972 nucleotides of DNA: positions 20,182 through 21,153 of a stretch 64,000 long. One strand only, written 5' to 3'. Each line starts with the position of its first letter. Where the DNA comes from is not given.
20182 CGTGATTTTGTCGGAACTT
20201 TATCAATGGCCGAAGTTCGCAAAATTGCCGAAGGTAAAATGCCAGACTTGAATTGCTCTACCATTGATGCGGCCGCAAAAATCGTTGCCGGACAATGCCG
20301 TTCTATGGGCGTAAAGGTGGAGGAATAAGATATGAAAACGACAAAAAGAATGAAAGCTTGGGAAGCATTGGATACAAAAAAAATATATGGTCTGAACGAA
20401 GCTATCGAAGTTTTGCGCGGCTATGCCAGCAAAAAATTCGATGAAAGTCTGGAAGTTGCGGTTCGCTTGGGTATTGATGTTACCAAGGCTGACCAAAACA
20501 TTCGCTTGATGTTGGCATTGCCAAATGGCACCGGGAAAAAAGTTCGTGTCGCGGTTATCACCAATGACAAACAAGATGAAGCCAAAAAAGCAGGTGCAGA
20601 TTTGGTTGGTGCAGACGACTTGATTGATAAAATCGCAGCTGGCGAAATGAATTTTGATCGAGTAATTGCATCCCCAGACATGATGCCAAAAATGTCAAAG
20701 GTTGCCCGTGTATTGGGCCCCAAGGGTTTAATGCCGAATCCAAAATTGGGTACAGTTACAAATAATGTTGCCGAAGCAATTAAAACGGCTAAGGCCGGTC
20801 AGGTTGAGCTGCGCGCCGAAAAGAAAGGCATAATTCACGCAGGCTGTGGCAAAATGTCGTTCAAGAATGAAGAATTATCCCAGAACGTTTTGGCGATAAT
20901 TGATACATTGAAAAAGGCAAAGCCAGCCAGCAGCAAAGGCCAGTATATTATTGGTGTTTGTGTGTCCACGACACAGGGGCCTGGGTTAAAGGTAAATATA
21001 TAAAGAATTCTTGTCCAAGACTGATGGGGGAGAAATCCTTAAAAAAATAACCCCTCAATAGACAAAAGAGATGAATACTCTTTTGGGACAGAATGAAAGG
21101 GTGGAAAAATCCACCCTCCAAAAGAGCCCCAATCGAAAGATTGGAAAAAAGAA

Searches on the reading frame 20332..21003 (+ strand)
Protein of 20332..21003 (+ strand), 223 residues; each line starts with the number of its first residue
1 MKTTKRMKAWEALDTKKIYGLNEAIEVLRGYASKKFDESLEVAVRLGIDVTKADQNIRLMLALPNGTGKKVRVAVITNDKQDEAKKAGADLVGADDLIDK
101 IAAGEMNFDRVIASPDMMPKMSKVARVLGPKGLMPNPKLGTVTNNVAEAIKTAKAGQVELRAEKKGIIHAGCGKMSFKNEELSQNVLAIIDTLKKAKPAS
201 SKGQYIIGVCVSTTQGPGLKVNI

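Call 9: search_protein_families(library=pfam, proteins=[window:20332-21003:+], max_evalue=0.001)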
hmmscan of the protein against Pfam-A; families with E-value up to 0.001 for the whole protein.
window:20332-21003:+ (223 aa): 1 family
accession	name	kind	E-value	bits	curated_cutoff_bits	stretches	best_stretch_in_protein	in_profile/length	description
PF00687.26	Ribosomal_L1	-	5.1e-60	202.9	32.2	1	29-217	2-198/198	Ribosomal protein L1p/L10e family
